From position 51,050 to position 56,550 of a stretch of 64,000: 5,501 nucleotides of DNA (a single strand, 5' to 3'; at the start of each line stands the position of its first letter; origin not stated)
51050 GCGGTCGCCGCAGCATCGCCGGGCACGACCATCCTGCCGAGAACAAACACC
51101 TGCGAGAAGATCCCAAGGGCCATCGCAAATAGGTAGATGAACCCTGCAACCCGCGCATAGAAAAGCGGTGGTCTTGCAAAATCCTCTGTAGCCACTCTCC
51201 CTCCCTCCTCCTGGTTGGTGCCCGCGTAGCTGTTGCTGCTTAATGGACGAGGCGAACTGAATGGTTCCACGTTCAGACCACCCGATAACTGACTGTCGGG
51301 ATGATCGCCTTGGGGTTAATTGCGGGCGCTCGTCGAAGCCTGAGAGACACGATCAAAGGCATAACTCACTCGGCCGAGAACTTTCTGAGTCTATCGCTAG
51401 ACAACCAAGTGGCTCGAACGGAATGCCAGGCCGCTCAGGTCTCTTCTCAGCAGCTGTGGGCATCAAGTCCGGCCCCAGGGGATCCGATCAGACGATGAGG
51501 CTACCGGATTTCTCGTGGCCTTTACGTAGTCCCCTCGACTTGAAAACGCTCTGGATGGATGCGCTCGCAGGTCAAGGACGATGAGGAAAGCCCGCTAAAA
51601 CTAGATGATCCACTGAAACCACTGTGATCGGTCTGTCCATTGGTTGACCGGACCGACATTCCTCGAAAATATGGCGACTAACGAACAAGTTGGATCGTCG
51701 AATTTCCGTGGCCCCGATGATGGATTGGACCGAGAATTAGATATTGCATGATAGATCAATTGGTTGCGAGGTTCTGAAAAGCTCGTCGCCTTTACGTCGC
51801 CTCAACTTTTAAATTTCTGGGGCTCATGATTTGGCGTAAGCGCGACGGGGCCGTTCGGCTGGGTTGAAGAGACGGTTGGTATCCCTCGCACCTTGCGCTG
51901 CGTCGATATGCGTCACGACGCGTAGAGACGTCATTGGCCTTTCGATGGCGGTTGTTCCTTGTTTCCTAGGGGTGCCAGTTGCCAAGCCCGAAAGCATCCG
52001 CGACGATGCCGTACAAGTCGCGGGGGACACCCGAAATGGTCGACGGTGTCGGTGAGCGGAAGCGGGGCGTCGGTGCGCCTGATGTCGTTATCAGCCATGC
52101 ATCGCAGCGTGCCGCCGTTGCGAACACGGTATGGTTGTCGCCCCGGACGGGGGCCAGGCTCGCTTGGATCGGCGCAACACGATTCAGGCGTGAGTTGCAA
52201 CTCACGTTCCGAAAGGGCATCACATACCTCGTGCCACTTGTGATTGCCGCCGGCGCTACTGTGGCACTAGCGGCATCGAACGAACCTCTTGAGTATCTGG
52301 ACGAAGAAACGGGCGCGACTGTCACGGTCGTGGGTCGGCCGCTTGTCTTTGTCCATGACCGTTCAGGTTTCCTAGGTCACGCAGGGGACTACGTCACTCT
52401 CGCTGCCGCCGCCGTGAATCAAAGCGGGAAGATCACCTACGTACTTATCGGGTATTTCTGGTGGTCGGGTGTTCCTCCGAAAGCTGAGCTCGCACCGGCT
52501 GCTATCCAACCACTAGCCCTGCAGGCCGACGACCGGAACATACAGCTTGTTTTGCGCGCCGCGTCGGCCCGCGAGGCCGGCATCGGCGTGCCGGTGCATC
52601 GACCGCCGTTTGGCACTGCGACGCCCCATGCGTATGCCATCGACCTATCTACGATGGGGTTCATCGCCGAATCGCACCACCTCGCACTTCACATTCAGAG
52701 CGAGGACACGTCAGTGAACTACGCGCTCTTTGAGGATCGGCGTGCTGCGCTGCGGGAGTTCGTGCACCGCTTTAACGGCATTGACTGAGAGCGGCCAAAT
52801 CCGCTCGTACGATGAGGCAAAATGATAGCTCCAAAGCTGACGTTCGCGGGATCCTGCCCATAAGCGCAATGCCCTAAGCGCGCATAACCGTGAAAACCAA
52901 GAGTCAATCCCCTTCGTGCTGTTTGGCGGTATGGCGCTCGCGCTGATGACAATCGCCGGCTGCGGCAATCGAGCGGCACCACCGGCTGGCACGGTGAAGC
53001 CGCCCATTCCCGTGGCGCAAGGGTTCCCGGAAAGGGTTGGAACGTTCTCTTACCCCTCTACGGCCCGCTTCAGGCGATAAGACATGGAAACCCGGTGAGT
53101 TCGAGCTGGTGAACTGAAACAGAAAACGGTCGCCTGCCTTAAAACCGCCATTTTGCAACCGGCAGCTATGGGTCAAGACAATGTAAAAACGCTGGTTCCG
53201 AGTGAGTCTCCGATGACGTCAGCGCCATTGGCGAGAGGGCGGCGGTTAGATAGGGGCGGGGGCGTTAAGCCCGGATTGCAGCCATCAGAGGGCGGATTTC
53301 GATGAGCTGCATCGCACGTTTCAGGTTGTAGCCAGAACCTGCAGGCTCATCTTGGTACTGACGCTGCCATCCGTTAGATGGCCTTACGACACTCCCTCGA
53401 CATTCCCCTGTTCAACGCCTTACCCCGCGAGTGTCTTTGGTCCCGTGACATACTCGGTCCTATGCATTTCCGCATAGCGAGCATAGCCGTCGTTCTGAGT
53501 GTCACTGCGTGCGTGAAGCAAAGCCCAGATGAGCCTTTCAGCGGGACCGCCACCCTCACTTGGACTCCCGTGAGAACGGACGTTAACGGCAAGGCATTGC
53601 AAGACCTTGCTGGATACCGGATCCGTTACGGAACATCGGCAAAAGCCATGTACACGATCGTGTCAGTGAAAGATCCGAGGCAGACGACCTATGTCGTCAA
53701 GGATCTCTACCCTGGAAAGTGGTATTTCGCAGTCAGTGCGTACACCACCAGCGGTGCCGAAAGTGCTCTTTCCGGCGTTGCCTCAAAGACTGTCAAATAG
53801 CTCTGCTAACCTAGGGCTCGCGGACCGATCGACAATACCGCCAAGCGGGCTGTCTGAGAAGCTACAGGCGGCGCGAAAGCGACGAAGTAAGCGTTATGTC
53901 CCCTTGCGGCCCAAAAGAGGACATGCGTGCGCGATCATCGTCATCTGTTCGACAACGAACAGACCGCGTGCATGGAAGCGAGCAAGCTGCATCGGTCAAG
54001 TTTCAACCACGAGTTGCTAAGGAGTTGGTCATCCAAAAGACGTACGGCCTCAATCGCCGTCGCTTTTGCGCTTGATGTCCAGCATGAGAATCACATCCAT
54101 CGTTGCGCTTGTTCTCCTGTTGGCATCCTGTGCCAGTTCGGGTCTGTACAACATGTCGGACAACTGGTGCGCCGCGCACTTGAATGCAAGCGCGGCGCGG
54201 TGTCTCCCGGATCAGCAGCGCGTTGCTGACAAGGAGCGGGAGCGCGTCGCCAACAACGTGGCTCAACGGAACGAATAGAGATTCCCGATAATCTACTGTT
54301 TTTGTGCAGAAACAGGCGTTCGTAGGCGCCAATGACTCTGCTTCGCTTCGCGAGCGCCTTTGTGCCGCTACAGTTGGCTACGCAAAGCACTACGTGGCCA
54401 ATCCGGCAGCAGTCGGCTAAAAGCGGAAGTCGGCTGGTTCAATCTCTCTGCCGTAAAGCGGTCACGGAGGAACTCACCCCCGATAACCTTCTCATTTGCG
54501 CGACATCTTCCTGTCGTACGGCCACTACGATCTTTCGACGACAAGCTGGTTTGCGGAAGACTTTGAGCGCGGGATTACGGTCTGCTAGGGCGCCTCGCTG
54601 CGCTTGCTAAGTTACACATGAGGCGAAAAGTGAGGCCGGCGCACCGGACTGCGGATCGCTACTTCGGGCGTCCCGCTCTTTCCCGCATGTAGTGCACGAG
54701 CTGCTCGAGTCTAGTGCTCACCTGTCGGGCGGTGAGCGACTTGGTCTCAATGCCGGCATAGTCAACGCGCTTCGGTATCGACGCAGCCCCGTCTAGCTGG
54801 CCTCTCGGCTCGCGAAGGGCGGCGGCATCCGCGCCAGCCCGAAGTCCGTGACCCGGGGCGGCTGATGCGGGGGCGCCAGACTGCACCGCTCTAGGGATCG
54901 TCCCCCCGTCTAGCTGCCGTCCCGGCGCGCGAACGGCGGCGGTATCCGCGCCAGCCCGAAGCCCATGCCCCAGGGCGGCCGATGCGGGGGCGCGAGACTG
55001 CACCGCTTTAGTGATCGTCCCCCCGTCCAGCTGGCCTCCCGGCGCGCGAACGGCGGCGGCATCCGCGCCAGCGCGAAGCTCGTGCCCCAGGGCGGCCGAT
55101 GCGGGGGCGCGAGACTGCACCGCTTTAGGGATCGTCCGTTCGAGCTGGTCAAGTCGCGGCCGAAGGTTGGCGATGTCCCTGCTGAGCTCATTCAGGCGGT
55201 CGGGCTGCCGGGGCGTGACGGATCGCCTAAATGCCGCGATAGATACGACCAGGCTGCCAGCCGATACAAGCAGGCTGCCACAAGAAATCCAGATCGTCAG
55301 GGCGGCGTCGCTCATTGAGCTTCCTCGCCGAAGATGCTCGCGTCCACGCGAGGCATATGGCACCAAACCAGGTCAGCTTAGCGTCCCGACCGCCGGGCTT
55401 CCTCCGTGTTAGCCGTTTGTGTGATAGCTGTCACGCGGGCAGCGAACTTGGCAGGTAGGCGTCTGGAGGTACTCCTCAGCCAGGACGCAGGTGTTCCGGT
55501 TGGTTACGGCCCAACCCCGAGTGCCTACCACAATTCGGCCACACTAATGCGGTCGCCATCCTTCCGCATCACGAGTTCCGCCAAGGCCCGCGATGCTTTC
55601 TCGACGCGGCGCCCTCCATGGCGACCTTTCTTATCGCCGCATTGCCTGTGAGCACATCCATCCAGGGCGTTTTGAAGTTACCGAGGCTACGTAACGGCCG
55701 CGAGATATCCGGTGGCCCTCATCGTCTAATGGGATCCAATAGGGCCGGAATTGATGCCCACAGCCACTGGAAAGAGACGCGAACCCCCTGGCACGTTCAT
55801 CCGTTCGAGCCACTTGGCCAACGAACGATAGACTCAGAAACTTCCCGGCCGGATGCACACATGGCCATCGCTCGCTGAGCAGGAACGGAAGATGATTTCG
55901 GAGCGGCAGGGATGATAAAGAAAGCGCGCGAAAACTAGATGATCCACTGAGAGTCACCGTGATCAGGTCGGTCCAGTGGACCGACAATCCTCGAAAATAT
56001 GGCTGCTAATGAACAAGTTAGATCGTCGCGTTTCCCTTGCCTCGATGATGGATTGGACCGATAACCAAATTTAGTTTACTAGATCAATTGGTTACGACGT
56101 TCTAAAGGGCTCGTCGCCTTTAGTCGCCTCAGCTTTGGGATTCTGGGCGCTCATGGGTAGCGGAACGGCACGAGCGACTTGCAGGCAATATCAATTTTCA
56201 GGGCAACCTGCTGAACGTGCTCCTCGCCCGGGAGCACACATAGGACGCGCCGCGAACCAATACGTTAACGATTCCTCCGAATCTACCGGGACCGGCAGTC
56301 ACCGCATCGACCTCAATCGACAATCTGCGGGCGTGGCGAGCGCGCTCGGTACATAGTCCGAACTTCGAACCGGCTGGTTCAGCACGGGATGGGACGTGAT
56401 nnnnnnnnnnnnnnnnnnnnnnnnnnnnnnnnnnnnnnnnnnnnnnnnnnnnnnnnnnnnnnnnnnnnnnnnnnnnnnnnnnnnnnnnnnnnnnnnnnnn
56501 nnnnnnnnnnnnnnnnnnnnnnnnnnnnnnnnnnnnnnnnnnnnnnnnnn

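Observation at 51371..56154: AT-richer 4-kb islet bracketed by a modular non-coding repeat: [H1>][H2>] ... [<H1][H2>]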

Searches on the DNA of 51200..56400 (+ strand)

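Call 8: search_rna_families(source=window, start=51200, end=56400, threshold=evalue, max_evalue=10, show_alignments=3)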
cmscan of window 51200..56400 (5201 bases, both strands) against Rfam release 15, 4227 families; matches with E-value up to 10: 5.
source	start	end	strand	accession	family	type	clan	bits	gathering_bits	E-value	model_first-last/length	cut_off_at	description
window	55183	55278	+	RF04287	mir-9195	Gene; miRNA;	-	21.8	90.5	0.86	1-87/87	no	mir-9195 microRNA precursor family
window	55104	55234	-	RF02242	Xoo5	Gene; sRNA;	-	16.5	50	7.6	1-124/124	no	Xanthomonadaceae sRNA Xoo5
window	53111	53144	-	RF01906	HOTAIR_3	Gene; lncRNA;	-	15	80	6.8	1-98/98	no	HOTAIR conserved region 3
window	52695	52842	+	RF00223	IRES_Bip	Cis-reg; IRES;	-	13.4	40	0.66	1-263/263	no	bip internal ribosome entry site (IRES)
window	52937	53029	+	RF00223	IRES_Bip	Cis-reg; IRES;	-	9.8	40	8.6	1-263/263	no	bip internal ribosome entry site (IRES)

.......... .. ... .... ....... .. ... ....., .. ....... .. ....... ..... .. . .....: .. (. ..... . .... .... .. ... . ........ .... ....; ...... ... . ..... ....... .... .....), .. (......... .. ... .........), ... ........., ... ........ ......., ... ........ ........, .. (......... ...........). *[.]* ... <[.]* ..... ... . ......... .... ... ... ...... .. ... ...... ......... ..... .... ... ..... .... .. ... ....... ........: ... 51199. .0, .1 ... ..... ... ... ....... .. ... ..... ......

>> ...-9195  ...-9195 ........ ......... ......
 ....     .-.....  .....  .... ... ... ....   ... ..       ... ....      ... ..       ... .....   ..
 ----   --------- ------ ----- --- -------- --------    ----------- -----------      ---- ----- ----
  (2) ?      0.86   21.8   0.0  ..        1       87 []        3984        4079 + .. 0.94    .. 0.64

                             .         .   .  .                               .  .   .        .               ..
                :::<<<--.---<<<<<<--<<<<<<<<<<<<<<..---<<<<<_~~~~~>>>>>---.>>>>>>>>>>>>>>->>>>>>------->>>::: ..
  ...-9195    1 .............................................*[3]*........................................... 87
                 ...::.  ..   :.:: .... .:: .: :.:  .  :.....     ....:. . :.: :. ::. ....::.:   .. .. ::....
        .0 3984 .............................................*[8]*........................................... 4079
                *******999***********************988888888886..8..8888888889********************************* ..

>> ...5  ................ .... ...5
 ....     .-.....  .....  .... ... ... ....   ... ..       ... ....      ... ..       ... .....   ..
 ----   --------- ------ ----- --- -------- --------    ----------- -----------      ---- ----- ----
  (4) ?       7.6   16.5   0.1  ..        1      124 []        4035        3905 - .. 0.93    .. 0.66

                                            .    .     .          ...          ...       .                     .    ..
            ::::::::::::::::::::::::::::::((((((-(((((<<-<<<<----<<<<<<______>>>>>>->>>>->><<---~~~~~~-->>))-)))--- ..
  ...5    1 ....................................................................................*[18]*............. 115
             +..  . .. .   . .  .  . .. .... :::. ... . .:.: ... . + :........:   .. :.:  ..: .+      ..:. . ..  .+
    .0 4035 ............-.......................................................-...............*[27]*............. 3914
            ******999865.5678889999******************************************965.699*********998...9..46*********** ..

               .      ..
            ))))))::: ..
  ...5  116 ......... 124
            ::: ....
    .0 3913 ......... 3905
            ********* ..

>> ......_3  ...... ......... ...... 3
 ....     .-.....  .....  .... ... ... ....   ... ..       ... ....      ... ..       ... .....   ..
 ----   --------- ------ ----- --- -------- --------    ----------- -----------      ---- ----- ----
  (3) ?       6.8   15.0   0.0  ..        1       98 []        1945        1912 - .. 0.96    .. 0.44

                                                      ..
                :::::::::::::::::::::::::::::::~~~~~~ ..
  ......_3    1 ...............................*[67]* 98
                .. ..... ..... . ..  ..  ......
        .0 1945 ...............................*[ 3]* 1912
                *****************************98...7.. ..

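Call 13: search_dna_similar(query=window:51340-51850:+, collection=plasmids, mode=distant, max_rows=40)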
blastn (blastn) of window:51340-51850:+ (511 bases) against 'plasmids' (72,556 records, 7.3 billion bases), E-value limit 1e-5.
No match.
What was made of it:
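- Tried and rejected: Plasmid collection blastn: no match (call 13).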

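Call 47: search_dna_similar(query=window:51560-51850:+, collection=phages, mode=distant, max_evalue=1, max_rows=20)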
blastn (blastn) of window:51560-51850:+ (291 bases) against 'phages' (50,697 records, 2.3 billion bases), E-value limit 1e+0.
Records with a match: 9; places in all: 9; records where one place covers at least 80% of the query: 0.
Best place of each record, by identity: >=99% 1; 90-95% 5; 80-90% 2; 60-80% 1.
By first word of the organism name: Ralstonia 6; Pseudomonas 3.
By host as written in the record: Ralstonia pseudosolanacearum 2; Ralstonia pseudosolanacearum I-15 (MT017) 2; Pseudomonas aeruginosa PA14 1; Pseudomonas aeruginosa PACL 1; Ralstonia pseudosolanacearum I-15 (MT014) 1; Ralstonia solanacearum 1; Pseudomonas tolaasii KACC 15624 1.
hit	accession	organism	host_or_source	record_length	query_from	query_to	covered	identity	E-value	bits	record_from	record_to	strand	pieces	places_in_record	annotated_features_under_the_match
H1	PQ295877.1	Ralstonia phage YL2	Ralstonia pseudosolanacearum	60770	125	177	18%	75.4%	1e+0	40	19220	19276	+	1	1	none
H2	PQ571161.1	Pseudomonas phage Haddon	Pseudomonas aeruginosa PA14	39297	146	179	12%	88.2%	2e-2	45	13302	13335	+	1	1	hypothetical protein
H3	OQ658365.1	Pseudomonas phage sp.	Pseudomonas aeruginosa PACL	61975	144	174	11%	87.1%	1e+0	39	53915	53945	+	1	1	tRNA dihydrouridine synthase A family protein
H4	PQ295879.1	Ralstonia phage YL4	Ralstonia pseudosolanacearum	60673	148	177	10%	90.0%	3e-1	42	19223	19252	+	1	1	none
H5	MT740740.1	Ralstonia phage Gervaise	Ralstonia pseudosolanacearum I-15 ...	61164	148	177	10%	90.0%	3e-1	42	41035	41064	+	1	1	none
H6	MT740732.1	Ralstonia phage Darius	Ralstonia pseudosolanacearum I-15 ...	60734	148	177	10%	90.0%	3e-1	42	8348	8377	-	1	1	none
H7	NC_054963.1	Ralstonia phage Gervaise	Ralstonia pseudosolanacearum I-15 ...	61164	148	177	10%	90.0%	3e-1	42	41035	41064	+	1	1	none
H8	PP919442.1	Ralstonia phage NK-7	Ralstonia solanacearum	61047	152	177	9%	92.3%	1e+0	39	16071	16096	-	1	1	none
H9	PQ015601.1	Pseudomonas phage MKPT02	Pseudomonas tolaasii KACC 15624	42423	2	22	7%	100.0%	1e+0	39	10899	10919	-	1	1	none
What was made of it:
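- No match in the plasmid collection (call 13), and no IS-like hit in the phage collection (call 47).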

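Call 49: get_annotated_region(hit=H3, flank=3000)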
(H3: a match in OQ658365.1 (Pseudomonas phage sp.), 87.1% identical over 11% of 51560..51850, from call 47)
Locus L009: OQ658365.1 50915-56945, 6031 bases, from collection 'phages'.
description: Pseudomonas phage sp., complete genome.
organism: Pseudomonas phage sp. (NCBI taxid 2729638)
taxonomy: Viruses
host: Pseudomonas aeruginosa PACL; source: sputum of Homo sapiens; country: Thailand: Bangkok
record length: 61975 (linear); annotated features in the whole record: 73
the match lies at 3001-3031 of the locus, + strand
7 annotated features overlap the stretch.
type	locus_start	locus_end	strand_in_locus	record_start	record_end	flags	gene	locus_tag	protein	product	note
CDS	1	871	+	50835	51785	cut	-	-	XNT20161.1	endonuclease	-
CDS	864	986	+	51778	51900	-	-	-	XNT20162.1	hypothetical protein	-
CDS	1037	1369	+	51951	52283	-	-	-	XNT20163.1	hypothetical protein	-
CDS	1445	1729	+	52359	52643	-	-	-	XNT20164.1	excisionase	-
CDS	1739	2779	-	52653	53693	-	-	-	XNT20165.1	integrase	-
CDS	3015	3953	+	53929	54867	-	-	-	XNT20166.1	tRNA dihydrouridine synthase A family protein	-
CDS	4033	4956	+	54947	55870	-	-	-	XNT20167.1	transaldolase family protein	-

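Call 50: get_annotated_region(hit=H5, flank=3000)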
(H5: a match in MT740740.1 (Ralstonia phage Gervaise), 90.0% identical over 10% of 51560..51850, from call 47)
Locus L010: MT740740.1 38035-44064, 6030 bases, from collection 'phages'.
description: Ralstonia phage Gervaise, complete genome.
organism: Ralstonia phage Gervaise (NCBI taxid 2759728)
taxonomy: Viruses; Duplodnaviria; Heunggongvirae; Uroviricota; Caudoviricetes; Gervaisevirus; Gervaisevirus gervaise
host: Ralstonia pseudosolanacearum I-15 (MT017); source: aubergine plant field; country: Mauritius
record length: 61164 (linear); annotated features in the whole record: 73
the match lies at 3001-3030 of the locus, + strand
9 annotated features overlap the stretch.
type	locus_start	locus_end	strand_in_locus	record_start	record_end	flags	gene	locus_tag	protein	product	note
CDS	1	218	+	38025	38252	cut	-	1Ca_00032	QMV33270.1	hypothetical protein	-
CDS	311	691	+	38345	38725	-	-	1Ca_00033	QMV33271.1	hypothetical protein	-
CDS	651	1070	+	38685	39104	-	-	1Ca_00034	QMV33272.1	hypothetical protein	-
CDS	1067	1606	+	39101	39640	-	-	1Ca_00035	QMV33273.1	hypothetical protein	-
CDS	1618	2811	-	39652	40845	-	-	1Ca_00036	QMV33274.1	hypothetical protein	-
CDS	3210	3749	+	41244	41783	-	-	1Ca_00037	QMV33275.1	hypothetical protein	-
CDS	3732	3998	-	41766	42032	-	-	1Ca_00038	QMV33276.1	hypothetical protein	-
CDS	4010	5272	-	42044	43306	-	-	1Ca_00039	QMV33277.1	hypothetical protein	-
CDS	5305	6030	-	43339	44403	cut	dnaN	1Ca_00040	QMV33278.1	beta sliding clamp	-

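Call 51: get_annotated_region(hit=H2, flank=3000)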
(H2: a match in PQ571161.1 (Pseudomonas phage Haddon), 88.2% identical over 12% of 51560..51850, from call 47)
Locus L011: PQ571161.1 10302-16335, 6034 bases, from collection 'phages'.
description: Pseudomonas phage Haddon, complete genome.
organism: Pseudomonas phage Haddon (NCBI taxid 3381783)
taxonomy: Viruses
host: Pseudomonas aeruginosa PA14; source: wastewater; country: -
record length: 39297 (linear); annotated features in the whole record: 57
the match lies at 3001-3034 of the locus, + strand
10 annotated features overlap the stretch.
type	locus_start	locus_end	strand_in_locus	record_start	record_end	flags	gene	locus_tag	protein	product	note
CDS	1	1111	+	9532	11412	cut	-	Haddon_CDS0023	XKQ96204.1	DNA methyltransferase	-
CDS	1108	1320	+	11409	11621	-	-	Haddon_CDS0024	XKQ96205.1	hypothetical protein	-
CDS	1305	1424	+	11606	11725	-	-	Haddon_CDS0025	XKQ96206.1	hypothetical protein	-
CDS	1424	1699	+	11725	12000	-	-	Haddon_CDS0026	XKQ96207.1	excisionase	-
CDS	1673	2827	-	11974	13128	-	-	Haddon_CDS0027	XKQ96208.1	hypothetical protein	-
CDS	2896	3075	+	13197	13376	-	-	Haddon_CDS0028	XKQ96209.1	hypothetical protein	-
CDS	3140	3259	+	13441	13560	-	-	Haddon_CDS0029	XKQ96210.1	hypothetical protein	-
CDS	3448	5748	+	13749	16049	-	-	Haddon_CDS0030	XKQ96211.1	hypothetical protein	-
CDS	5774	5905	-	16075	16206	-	-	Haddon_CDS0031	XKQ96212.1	hypothetical protein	-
CDS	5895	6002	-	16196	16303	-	-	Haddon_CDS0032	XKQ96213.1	hypothetical protein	-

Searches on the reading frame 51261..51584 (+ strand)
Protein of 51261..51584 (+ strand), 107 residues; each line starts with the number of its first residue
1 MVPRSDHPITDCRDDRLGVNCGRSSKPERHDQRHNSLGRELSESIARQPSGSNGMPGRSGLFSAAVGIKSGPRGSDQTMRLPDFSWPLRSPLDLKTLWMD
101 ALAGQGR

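Call 75: find_homologous_proteins(query=window:51261-51584:+, max_evalue=0.001)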
Query window:51261-51584:+: 5 candidates shared short words with the query, none scored E <= 0.001.
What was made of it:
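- Tried and rejected: H1 ORF (107 aa) as a real protein: no homologue among 5.8 billion proteins (call 75).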

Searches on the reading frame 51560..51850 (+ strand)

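Call 78: search_protein_families(library=pfam, proteins=[L009:1739-2779:-, L010:1618-2811:-, L011:1673-2827:-, L009:3015-3953:+], max_evalue=0.01)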
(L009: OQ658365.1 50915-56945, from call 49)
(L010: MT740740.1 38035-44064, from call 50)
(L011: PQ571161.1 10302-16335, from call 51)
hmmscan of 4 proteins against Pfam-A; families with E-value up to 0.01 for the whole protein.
L009:1739-2779:- (346 aa): 2 families
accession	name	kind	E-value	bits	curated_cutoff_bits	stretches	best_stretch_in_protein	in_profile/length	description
PF00589.27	Phage_integrase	-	1.7e-15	57.7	27.1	1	175-322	17-169/172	Phage integrase family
PF24624.1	Int_N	-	0.00011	23.3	27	1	47-123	5-79/100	Phage integrase, N-terminal domain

L010:1618-2811:- (397 aa): 1 family
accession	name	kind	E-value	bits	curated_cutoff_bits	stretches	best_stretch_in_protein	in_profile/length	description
PF00589.27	Phage_integrase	-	4.4e-14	53.1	27.1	1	184-343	4-168/172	Phage integrase family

L011:1673-2827:- (384 aa): 1 family
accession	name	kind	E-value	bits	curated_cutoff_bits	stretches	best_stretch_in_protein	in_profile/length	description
PF00589.27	Phage_integrase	-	2.5e-18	66.9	27.1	1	187-346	5-169/172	Phage integrase family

L009:3015-3953:+ (312 aa): 1 family
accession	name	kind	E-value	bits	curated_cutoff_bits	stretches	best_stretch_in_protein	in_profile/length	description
PF01207.24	Dus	-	8.3e-82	275.2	20.4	1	1-294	5-295/311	Dihydrouridine synthase (Dus)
